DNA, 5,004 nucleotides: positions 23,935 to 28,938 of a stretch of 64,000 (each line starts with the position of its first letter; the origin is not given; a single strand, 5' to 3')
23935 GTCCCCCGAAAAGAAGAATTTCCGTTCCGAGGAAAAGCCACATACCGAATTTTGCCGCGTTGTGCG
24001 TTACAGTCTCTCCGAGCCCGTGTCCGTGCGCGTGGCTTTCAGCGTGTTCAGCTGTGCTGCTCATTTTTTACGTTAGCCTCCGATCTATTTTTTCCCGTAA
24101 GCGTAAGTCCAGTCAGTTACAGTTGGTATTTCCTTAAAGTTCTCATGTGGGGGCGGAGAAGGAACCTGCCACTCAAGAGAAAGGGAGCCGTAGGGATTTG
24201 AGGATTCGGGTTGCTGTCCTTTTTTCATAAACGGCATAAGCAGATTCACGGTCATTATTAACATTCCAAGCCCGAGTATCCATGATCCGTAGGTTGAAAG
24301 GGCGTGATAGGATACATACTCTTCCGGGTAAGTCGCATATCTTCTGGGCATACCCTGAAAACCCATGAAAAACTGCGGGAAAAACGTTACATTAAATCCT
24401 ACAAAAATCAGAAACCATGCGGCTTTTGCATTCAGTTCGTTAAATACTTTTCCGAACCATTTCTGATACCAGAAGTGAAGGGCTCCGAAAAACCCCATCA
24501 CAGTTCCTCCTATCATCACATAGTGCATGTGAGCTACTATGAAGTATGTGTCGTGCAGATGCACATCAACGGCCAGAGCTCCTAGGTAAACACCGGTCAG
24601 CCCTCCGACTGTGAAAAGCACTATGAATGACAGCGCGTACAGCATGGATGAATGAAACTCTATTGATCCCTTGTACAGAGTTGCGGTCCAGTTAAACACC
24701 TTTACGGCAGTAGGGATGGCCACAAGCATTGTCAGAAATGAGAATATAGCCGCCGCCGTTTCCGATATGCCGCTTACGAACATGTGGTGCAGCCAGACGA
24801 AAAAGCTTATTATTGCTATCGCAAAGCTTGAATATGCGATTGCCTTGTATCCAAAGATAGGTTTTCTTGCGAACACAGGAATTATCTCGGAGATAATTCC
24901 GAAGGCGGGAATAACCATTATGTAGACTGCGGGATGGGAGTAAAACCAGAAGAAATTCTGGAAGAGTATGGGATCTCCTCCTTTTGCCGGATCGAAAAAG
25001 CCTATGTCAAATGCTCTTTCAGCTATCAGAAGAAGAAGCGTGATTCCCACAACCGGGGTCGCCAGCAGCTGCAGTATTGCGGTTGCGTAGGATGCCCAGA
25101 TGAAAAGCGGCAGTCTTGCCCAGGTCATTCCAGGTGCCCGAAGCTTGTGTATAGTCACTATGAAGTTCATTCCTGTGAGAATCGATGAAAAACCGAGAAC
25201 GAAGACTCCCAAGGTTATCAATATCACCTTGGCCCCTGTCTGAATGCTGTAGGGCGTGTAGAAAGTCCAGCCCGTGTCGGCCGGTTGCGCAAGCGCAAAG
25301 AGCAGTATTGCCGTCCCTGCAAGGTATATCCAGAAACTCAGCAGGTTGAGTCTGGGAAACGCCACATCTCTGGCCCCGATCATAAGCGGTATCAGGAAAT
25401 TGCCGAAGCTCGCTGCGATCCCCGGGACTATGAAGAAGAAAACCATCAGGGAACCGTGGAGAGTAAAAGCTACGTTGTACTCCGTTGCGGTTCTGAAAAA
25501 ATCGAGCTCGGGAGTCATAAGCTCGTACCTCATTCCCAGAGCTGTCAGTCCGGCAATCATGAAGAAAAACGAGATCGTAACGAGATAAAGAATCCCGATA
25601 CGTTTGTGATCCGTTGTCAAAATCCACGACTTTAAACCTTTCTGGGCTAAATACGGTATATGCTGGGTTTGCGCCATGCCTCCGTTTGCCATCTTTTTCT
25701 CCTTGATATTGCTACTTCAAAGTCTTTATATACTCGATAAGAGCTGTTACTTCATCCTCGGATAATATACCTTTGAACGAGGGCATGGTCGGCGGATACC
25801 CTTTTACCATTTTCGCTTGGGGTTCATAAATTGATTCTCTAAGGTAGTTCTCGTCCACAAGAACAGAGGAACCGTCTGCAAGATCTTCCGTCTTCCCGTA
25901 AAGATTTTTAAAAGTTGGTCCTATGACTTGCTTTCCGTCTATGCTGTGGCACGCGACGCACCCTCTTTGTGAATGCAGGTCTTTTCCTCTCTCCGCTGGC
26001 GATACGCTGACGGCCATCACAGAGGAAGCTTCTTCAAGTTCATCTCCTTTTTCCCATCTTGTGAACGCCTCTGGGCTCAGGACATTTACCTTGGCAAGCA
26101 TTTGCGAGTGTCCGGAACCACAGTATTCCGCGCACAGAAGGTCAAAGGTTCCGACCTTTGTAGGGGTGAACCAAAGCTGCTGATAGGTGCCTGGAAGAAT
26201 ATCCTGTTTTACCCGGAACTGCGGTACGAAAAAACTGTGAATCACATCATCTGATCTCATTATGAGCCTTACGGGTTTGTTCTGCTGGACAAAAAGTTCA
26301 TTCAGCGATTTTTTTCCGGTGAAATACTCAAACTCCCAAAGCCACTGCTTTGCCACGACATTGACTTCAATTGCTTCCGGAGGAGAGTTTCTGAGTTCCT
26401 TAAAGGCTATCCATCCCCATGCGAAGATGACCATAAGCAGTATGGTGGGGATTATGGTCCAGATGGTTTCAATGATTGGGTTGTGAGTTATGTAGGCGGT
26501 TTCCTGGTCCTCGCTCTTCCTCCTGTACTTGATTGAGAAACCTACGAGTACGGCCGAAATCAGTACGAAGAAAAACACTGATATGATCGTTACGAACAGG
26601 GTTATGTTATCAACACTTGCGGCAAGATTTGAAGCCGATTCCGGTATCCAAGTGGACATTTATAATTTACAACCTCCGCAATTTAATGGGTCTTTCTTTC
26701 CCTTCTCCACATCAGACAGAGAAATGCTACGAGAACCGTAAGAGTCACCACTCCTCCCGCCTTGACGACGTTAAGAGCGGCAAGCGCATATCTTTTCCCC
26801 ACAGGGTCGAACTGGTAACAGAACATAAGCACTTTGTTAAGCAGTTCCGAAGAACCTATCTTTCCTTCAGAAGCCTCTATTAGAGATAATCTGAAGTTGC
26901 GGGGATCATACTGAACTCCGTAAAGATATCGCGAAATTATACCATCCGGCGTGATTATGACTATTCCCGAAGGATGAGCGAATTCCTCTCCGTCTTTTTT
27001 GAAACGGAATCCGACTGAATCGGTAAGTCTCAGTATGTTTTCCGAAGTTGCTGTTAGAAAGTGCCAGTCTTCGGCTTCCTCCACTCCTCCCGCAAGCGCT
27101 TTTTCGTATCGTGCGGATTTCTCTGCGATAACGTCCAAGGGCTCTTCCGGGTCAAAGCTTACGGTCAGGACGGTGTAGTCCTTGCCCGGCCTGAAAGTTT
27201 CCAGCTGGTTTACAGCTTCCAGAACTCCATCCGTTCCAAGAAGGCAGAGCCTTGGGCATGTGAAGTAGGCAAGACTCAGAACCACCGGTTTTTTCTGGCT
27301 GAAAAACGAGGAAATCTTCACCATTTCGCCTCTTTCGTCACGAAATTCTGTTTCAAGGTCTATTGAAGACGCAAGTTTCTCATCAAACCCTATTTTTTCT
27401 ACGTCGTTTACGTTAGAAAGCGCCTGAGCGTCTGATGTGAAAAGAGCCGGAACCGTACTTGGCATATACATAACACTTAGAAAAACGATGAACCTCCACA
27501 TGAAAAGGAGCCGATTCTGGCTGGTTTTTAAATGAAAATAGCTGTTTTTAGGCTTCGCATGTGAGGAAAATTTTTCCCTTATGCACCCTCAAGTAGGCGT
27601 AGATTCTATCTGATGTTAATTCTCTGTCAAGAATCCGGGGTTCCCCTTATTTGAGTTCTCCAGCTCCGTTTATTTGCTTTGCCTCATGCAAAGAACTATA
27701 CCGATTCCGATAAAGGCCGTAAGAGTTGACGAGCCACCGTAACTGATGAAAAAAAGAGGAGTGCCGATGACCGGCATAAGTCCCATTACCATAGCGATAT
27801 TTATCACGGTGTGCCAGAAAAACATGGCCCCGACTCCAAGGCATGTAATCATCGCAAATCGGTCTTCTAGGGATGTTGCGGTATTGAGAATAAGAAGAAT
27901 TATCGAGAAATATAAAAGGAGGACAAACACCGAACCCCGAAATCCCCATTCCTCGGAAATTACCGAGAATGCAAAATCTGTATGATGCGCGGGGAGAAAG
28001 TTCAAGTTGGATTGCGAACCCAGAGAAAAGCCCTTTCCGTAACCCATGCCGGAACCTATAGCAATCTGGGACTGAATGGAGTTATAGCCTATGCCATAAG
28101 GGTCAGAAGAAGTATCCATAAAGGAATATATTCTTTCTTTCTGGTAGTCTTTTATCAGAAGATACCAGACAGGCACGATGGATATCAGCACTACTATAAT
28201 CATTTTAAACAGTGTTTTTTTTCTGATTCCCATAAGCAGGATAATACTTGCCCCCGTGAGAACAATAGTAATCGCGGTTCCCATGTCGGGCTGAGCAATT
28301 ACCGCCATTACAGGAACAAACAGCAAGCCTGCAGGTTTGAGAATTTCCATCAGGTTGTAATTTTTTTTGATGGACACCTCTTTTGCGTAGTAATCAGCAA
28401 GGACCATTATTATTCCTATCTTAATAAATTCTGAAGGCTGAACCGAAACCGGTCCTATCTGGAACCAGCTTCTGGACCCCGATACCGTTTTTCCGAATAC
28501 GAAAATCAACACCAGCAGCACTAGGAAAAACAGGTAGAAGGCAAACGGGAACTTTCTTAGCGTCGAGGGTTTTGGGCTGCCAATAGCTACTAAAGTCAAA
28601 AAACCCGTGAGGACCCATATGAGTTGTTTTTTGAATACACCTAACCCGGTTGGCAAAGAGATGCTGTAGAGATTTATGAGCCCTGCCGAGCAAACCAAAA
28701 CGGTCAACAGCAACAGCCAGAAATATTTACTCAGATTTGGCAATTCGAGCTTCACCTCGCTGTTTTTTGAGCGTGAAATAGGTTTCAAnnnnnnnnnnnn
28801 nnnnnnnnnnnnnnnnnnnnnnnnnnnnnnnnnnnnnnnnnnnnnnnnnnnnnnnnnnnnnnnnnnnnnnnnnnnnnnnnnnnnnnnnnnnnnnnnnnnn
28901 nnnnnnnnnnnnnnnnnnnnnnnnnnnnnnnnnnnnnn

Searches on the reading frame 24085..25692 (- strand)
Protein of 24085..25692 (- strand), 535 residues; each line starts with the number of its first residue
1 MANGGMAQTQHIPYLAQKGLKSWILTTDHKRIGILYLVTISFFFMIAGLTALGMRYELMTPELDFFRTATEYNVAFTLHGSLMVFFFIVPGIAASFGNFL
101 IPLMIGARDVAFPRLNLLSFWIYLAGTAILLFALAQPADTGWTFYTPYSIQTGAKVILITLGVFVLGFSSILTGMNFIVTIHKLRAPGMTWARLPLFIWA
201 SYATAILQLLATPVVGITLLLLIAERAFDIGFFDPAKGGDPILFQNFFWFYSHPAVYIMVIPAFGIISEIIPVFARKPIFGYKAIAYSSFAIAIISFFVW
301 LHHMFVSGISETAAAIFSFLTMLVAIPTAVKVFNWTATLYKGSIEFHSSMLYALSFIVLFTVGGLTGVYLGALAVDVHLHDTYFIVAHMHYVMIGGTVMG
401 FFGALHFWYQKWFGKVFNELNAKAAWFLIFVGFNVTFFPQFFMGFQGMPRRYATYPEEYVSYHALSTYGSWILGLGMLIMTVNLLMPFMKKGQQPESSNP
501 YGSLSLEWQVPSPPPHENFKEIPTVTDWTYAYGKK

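Call 62: search_protein_families(library=pfam, proteins=[window:24085-25692:-], max_evalue=0.001)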
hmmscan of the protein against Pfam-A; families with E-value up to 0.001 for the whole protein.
window:24085-25692:- (535 aa): 1 family
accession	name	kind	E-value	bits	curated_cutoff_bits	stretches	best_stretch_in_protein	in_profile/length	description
PF00115.25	COX1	-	1.6e-148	495.7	34.8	1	31-472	1-436/436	Cytochrome C and Quinol oxidase polypeptide I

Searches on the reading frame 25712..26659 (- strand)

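Call 62: search_protein_families(library=pfam, proteins=[window:25712-26659:-], max_evalue=0.001)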
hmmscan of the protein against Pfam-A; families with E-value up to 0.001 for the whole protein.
window:25712-26659:- (315 aa): 5 families
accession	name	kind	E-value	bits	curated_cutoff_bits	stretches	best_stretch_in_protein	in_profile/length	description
PF00116.26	COX2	-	3.4e-16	59.7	22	1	120-189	46-115/120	Cytochrome C oxidase subunit II, periplasmic domain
PF02790.20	COX2_TM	-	1.2e-12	48.3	22.8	1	5-78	8-81/88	Cytochrome C oxidase subunit II, transmembrane domain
PF00034.26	Cytochrom_C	-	2.4e-12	48.4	21.3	1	222-315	1-90/90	Cytochrome c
PF13473.12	Cupredoxin_1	-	1e-06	29.1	27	1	75-177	2-93/104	Cupredoxin-like domain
PF13442.11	Cytochrome_CBB3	-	4.6e-06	27.3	27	1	222-311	3-68/68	Cytochrome C oxidase, cbb3-type, subunit III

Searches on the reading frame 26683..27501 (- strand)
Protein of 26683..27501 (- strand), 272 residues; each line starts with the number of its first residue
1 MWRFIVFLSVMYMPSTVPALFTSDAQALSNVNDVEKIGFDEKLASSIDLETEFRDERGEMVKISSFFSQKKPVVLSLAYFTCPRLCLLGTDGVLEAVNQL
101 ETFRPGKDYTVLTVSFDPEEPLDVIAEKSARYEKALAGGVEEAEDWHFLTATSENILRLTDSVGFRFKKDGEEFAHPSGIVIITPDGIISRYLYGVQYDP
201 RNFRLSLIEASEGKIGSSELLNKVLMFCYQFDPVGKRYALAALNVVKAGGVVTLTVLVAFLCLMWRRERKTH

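Call 62: search_protein_families(library=pfam, proteins=[window:26683-27501:-], max_evalue=0.001)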
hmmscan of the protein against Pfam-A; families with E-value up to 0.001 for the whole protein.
window:26683-27501:- (272 aa): 1 family
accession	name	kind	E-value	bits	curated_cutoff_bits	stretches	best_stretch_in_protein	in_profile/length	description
PF02630.20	SCO1-SenC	-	0.00011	22.7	22.8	1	53-187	6-132/134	SCO1/SenC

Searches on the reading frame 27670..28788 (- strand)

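Call 62: search_protein_families(library=pfam, proteins=[window:27670-28788:-], max_evalue=0.001)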
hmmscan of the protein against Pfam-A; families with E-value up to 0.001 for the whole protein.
window:27670-28788:- (372 aa): 1 family
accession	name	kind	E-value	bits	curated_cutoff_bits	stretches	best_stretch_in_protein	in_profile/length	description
PF01098.24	FTSW_RODA_SPOVE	-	1.6e-87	294.3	26.4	1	25-369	3-351/356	Cell cycle protein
